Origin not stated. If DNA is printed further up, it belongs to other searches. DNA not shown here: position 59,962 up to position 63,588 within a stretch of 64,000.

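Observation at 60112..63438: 1108-aa one-component transmembrane regulator combining SARP/BTAD DNA-binding, a YVTN beta-propeller and a family-5 solute-binding domain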

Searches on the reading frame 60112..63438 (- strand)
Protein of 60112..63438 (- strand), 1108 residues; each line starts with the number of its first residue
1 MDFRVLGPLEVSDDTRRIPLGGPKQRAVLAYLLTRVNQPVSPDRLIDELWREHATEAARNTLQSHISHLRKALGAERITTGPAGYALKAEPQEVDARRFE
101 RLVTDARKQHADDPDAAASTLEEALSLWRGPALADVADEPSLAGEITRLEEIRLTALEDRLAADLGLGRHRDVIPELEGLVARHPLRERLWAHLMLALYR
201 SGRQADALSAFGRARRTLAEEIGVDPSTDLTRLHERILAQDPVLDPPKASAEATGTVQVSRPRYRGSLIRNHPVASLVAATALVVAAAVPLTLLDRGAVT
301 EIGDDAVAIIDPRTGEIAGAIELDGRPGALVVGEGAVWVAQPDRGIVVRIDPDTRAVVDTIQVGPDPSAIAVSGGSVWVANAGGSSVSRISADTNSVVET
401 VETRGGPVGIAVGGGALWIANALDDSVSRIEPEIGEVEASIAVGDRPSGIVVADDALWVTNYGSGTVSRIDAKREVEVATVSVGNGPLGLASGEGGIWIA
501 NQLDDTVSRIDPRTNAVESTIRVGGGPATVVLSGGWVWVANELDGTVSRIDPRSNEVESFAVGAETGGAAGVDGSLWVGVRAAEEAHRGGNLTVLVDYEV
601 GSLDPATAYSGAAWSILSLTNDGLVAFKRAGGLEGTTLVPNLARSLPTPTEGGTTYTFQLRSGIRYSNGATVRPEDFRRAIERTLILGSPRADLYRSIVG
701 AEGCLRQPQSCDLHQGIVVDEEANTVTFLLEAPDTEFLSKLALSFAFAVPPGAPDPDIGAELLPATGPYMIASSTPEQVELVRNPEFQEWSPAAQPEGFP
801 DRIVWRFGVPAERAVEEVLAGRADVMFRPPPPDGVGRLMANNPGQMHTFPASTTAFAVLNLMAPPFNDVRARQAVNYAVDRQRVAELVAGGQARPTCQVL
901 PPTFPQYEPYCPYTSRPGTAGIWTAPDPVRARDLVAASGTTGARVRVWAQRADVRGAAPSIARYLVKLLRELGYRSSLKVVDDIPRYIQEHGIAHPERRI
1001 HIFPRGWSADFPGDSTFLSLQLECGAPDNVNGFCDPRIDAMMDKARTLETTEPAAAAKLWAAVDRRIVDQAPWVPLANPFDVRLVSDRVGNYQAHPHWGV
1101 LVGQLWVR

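Call 4: search_protein_families(library=pfam, proteins=[window:60112-63438:-], max_evalue=0.1)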
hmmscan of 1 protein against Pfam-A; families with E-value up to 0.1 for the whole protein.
window:60112-63438:- (1108 aa): 10 families
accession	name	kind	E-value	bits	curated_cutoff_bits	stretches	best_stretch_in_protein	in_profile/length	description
PF00496.27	SBP_bac_5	-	5.4e-52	177.6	32.4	1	637-1025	1-364/368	Bacterial extracellular solute-binding proteins, family 5 Middle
PF03704.23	BTAD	-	7e-52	176.1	22.1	1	94-238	1-146/146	Bacterial transcriptional activator domain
PF24684.1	Vgb_lyase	-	4.2e-19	68.9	50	2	328-478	100-257/290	Virginiamycin B lyase family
PF00486.34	Trans_reg_C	-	4.9e-11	43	26.2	1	22-79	7-68/77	Transcriptional regulatory protein, C terminal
PF21783.3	YNCE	-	5.6e-09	36.2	27.1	1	487-559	32-106/339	YNCE-like beta-propeller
PF16819.11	DUF5074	-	1.4e-08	34.6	27.2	1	306-402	118-222/353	Domain of unknown function (DUF5074)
PF21959.2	DUF6923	-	2e-08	34.7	27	1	465-571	70-178/234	Repeat of unknown function (DUF6923)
PF08450.18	SGL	-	1.1e-05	25.7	26.3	1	328-374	188-234/246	SMP-30/Gluconolactonase/LRE-like region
PF07847.18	PCO_ADO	-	0.0081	16.1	27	1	841-879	120-158/201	PCO_ADO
PF05096.18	Glu_cyclase_2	-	0.017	15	22.3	0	425-524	59-161/249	Glutamine cyclotransferase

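Call 5: search_protein_families(library=ncbifam, proteins=[window:60112-63438:-], max_evalue=0.1)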
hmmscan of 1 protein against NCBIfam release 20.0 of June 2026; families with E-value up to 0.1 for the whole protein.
window:60112-63438:- (1108 aa): 26 families (the best 25 are shown)
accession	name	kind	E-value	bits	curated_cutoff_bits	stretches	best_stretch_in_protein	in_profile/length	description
NF053617.1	SARPRegAfsRStmc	equivalog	1.1e-60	205.6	1430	1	2-262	30-288/986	SARP-family global regulator AfsR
NF041231.1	BagI_FevR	exception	4.2e-48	164.3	500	1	13-276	3-267/315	AfsR/SARP family transcriptional regulator BagI/FevR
TIGR02276.1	beta_rpt_yvtn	repeat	1.1e-32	111.8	27.85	5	497-533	6-42/42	beta-propeller repeat protein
TIGR03866.1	PQQ_ABC_repeats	subfamily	1.3e-22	80.2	287.3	3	454-575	10-137/310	PQQ-dependent catabolism-associated beta-propeller protein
NF011942.0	PRK15413.1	equivalog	5.5e-21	74.8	594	1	591-1078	29-482/512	glutathione ABC transporter substrate-binding protein GsiB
NF045468.1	Opp5A_nikA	equivalog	8.7e-14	50.9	600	2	722-905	120-294/488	nickel ABC transporter substrate-binding protein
NF007287.0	PRK09755.1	equivalog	3.7e-13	49.2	1098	1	833-902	270-338/535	ABC transporter substrate-binding protein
NF045467.1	Opp4A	equivalog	8.9e-13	47.3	650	3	864-907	312-355/556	oligopeptide ABC transporter substrate-binding protein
NF011689.0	PRK15109.1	equivalog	1.1e-12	47.5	560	1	637-1081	78-512/547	ABC transporter substrate-binding protein SapA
NF052340.1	hydrazine_beta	equivalog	4e-12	45.9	560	3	368-455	36-127/372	hydrazine synthase subunit beta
TIGR02294.1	nickel_nikA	equivalog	5.5e-12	45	393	2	589-678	5-87/501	nickel ABC transporter substrate-binding protein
NF043070.1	DppA_dipep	equivalog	5.4e-10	38.4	1005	1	622-1091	62-518/535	dipeptide ABC transporter periplasmic-binding protein DppA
NF011684.0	PRK15104.1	equivalog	2.4e-09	36.4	947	2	819-902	263-346/543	oligopeptide ABC transporter substrate-binding protein OppA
NF052342.1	hydrazine_BC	exception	4.6e-08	31.7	1250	2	302-412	58-175/690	hydrazine synthase subunit beta-gamma fusion subunit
NF053768.1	CIS12_fam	equivalog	1.4e-07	30.6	860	1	327-425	90-189/715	CIS12 family contractile injection system protein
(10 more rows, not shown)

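Call 6: find_homologous_proteins(query=window:60112-63438:-, max_evalue=1e-10)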
Query window:60112-63438:- (1108 aa): 7906 proteins with E <= 1e-10 among 8000 candidates; the best 120 are listed.
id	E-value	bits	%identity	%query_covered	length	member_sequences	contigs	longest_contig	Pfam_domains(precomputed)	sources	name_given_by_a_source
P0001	0.0e+0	2478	100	100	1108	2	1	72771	PF03704.24,PF21959.3,PF21783.3,PF00496.28,PF00486.35,PF16819.12,PF24684.2,PF08450.19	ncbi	ncbi:MAG TPA: ABC transporter substrate-binding protein [Actinomycetota bacterium]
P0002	0.0e+0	1590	85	76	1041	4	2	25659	PF21959.3,PF21783.3,PF00496.28,PF16819.12,PF24684.2,PF08450.19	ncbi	-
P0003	0.0e+0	1199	54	100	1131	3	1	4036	PF03704.24,PF21783.3,PF00496.28,PF00486.35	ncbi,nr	ncbi:MAG TPA: BTAD domain-containing putative transcriptional regulator [Actinomycetota bacterium]|n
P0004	0.0e+0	1101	50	100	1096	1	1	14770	PF03704.24,PF21959.3,PF00496.28,PF00486.35,PF16819.12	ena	-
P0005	0.0e+0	1075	49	100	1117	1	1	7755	PF03704.24,PF21959.3,PF21783.3,PF00496.28,PF00486.35,PF16819.12,PF08450.19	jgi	jgi:YVTN family beta-propeller protein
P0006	0.0e+0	1073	49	100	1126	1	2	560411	PF03704.24,PF21959.3,PF21783.3,PF00496.28,PF00486.35,PF16819.12,PF08450.19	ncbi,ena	-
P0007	0.0e+0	1063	49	100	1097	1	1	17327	PF03704.24,PF21959.3,PF21783.3,PF00496.28,PF00486.35,PF24684.2,PF01436.28,PF08450.19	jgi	jgi:YVTN family beta-propeller protein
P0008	0.0e+0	1058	48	100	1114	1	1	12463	PF03704.24,PF21959.3,PF00496.28,PF00486.35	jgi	jgi:YVTN family beta-propeller protein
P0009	0.0e+0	1045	48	100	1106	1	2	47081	PF03704.24,PF21959.3,PF21783.3,PF00496.28,PF00486.35,PF16819.12,PF24684.2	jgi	jgi:YVTN family beta-propeller protein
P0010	0.0e+0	1037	46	100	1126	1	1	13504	PF03704.24,PF21959.3,PF21783.3,PF00496.28,PF00486.35,PF16819.12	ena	-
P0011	1.9e-291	988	46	100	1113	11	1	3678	PF03704.24,PF21959.3,PF21783.3,PF00496.28,PF00486.35,PF16819.12,PF24684.2,PF08450.19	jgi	jgi:YVTN family beta-propeller protein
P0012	1.0e-287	976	46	100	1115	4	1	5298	PF03704.24,PF21959.3,PF21783.3,PF00496.28,PF00486.35,PF16819.12,PF24684.2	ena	-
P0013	2.5e-284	964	47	73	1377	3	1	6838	PF03704.24,PF21959.3,PF21783.3,PF00496.28,PF00486.35,PF13401.13,PF13191.13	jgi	jgi:YVTN family beta-propeller protein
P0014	9.4e-284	963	46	100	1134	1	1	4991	PF03704.24,PF21959.3,PF21783.3,PF00496.28,PF00486.35,PF16819.12,PF24684.2,PF01436.28,PF08450.19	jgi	jgi:peptide/nickel transport system substrate-binding protein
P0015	2.1e-283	961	46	100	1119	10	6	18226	PF03704.24,PF21959.3,PF00496.28,PF00486.35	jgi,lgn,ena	jgi:YVTN family beta-propeller protein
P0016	2.6e-283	961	46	100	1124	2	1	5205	PF03704.24,PF21959.3,PF21783.3,PF00496.28,PF00486.35,PF24684.2,PF08450.19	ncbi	-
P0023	1.7e-281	955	54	73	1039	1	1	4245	PF21959.3,PF21783.3,PF00496.28,PF16819.12,PF24684.2,PF08450.19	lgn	-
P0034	4.5e-280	950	45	100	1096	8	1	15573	PF03704.24,PF21959.3,PF21783.3,PF00496.28,PF00486.35,PF08450.19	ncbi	-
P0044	3.8e-278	944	45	100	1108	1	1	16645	PF03704.24,PF21959.3,PF21783.3,PF00496.28,PF00486.35,PF16819.12,PF24684.2,PF08450.19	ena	-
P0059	4.0e-277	941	45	100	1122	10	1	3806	PF03704.24,PF21959.3,PF21783.3,PF00496.28,PF00486.35,PF16819.12,PF08450.19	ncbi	-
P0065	9.6e-277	939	45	100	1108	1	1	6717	PF03704.24,PF21959.3,PF21783.3,PF00496.28,PF00486.35,PF16819.12,PF24684.2,PF08450.19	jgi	-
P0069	1.7e-276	939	47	73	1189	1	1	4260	PF03704.24,PF21959.3,PF21783.3,PF00496.28,PF00486.35,PF16819.12,PF24684.2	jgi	jgi:peptide/nickel transport system substrate-binding protein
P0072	2.6e-276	938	46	100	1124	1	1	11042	PF03704.24,PF21959.3,PF21783.3,PF00496.28,PF00486.35,PF08450.19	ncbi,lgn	-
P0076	5.0e-276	937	44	100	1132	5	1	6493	PF03704.24,PF21959.3,PF21783.3,PF00496.28,PF00486.35,PF16819.12,PF24684.2,PF08450.19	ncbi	-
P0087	8.9e-276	936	45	100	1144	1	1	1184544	PF03704.24,PF21959.3,PF21783.3,PF00496.28,PF00486.35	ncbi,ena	-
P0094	2.3e-275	935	44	100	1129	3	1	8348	PF03704.24,PF21959.3,PF21783.3,PF00496.28,PF00486.35,PF16819.12,PF24684.2,PF08450.19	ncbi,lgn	-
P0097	3.9e-275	934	45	100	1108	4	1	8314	PF03704.24,PF21959.3,PF21783.3,PF00496.28,PF00486.35,PF16819.12,PF24684.2,PF08450.19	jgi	jgi:YVTN family beta-propeller protein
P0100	5.5e-275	934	45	75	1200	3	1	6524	PF03704.24,PF21959.3,PF21783.3,PF00496.28,PF00486.35,PF16819.12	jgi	jgi:YVTN family beta-propeller protein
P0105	1.3e-274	932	46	75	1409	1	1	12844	PF03704.24,PF21959.3,PF21783.3,PF00496.28,PF00486.35,PF16819.12,PF13191.13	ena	-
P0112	7.3e-274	930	44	100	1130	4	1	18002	PF03704.24,PF21959.3,PF21783.3,PF00496.28,PF00486.35,PF16819.12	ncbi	-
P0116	1.3e-273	929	44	100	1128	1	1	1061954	PF03704.24,PF21959.3,PF21783.3,PF00496.28,PF00486.35,PF16819.12,PF08450.19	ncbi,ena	-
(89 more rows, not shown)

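Call 9: find_encoding_contigs(protein=P0001, flank=10000, max_places=4)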
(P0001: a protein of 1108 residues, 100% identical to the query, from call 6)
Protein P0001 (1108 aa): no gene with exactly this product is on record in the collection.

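Call 10: search_protein_families(library=pfam, proteins=[P0002, P0023, P0013, P0105, P0069, P0100], max_evalue=0.001)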
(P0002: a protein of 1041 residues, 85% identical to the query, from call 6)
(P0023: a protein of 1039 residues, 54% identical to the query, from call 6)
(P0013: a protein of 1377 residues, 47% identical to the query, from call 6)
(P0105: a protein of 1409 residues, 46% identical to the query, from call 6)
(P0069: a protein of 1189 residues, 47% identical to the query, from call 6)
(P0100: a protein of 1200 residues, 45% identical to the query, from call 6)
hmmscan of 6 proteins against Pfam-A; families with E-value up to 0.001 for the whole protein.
P0002 (1041 aa): 6 families
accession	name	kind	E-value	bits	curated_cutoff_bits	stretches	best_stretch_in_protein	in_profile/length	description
PF00496.27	SBP_bac_5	-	3e-56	191.6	32.4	1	572-959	1-365/368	Bacterial extracellular solute-binding proteins, family 5 Middle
PF24684.1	Vgb_lyase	-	3.1e-19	69.3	50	1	265-514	19-281/290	Virginiamycin B lyase family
PF16819.11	DUF5074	-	1.7e-08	34.4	27.2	1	241-339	118-224/353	Domain of unknown function (DUF5074)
PF21783.3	YNCE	-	1.9e-08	34.4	27.1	1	421-494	31-106/339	YNCE-like beta-propeller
PF21959.2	DUF6923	-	4.2e-08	33.7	27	0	434-506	102-178/234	Repeat of unknown function (DUF6923)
PF08450.18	SGL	-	4.1e-06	27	26.3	0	263-309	188-234/246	SMP-30/Gluconolactonase/LRE-like region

P0023 (1039 aa): 6 families
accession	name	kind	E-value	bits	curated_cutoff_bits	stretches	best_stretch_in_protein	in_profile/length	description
PF00496.27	SBP_bac_5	-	6.5e-50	170.7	32.4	1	572-959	2-367/368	Bacterial extracellular solute-binding proteins, family 5 Middle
PF24684.1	Vgb_lyase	-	3.8e-17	62.5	50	1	261-475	14-240/290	Virginiamycin B lyase family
PF21959.2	DUF6923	-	3.8e-11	43.6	27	0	310-413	98-209/234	Repeat of unknown function (DUF6923)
PF21783.3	YNCE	-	8.6e-07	29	27.1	0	429-490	40-103/339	YNCE-like beta-propeller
PF08450.18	SGL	-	1.1e-06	28.8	26.3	0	263-306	188-231/246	SMP-30/Gluconolactonase/LRE-like region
PF16819.11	DUF5074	-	2.8e-05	23.8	27.2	0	259-339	143-224/353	Domain of unknown function (DUF5074)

P0013 (1377 aa): 9 families
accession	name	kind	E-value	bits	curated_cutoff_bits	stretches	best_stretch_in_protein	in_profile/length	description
PF03704.23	BTAD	-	8.3e-48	162.9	22.1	1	116-261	1-146/146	Bacterial transcriptional activator domain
PF00496.27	SBP_bac_5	-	1.3e-39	136.8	32.4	1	913-1278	1-354/368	Bacterial extracellular solute-binding proteins, family 5 Middle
PF13191.12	AAA_16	-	3.8e-17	63.7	32.6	1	292-435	2-166/167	AAA ATPase domain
PF21783.3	YNCE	-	1.1e-12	48.3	27.1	2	648-713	41-108/339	YNCE-like beta-propeller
PF00486.34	Trans_reg_C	-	3.6e-12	46.6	26.2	1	36-108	7-76/77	Transcriptional regulatory protein, C terminal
PF21959.2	DUF6923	-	3.5e-08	34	27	0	595-692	87-183/234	Repeat of unknown function (DUF6923)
PF13401.12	AAA_22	-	8e-07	29.9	27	1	314-426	5-109/130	AAA domain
PF16819.11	DUF5074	-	1.9e-05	24.3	27.2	0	598-678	145-226/353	Domain of unknown function (DUF5074)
PF08450.18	SGL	-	0.00037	20.6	26.3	0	606-646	194-234/246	SMP-30/Gluconolactonase/LRE-like region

P0105 (1409 aa): 8 families
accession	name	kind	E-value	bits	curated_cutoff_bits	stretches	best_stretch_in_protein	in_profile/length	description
PF03704.23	BTAD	-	5.8e-48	163.4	22.1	1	102-247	1-146/146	Bacterial transcriptional activator domain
PF00496.27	SBP_bac_5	-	6.4e-42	144.4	32.4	1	924-1221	1-270/368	Bacterial extracellular solute-binding proteins, family 5 Middle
PF13191.12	AAA_16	-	8.1e-17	62.6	32.6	1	277-421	1-166/167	AAA ATPase domain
PF21783.3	YNCE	-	2.2e-10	40.8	27.1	1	766-862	30-128/339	YNCE-like beta-propeller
PF00486.34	Trans_reg_C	-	8.5e-09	35.8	26.2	1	22-95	7-77/77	Transcriptional regulatory protein, C terminal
PF16819.11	DUF5074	-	6.5e-08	32.4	27.2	1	606-685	143-224/353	Domain of unknown function (DUF5074)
PF21959.2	DUF6923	-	2.2e-05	24.8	27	0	623-787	67-230/234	Repeat of unknown function (DUF6923)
PF13401.12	AAA_22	-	2.9e-05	24.8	27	1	300-411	5-108/130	AAA domain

P0069 (1189 aa): 7 families
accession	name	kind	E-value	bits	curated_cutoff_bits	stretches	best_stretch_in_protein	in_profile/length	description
PF03704.23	BTAD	-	1.3e-49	168.7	22.1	1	102-247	1-146/146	Bacterial transcriptional activator domain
PF00496.27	SBP_bac_5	-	4.2e-45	154.9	32.4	1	710-1022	2-282/368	Bacterial extracellular solute-binding proteins, family 5 Middle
PF24684.1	Vgb_lyase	-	3.4e-16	59.4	50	1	404-650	22-281/290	Virginiamycin B lyase family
PF21783.3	YNCE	-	6.8e-13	49.1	27.1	1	555-651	30-128/339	YNCE-like beta-propeller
PF00486.34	Trans_reg_C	-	3.1e-11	43.6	26.2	1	22-95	7-77/77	Transcriptional regulatory protein, C terminal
PF16819.11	DUF5074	-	3.9e-11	43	27.2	1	368-474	117-224/353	Domain of unknown function (DUF5074)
PF21959.2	DUF6923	-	2.2e-07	31.4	27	1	412-531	67-184/234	Repeat of unknown function (DUF6923)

P0100 (1200 aa): 7 families
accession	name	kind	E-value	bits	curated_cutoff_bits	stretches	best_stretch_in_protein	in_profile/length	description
PF03704.23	BTAD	-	3e-48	164.3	22.1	1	108-253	1-146/146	Bacterial transcriptional activator domain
PF00496.27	SBP_bac_5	-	1.4e-43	149.9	32.4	1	721-1039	2-295/368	Bacterial extracellular solute-binding proteins, family 5 Middle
PF24684.1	Vgb_lyase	-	1.1e-15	57.7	50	1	401-654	13-279/290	Virginiamycin B lyase family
PF00486.34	Trans_reg_C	-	1.4e-10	41.5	26.2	1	28-100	7-76/77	Transcriptional regulatory protein, C terminal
PF21959.2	DUF6923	-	6e-09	36.5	27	0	541-659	70-186/234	Repeat of unknown function (DUF6923)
PF21783.3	YNCE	-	9.6e-08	32.1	27.1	0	452-514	41-105/339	YNCE-like beta-propeller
PF16819.11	DUF5074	-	1.8e-07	31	27.2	0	542-639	118-223/353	Domain of unknown function (DUF5074)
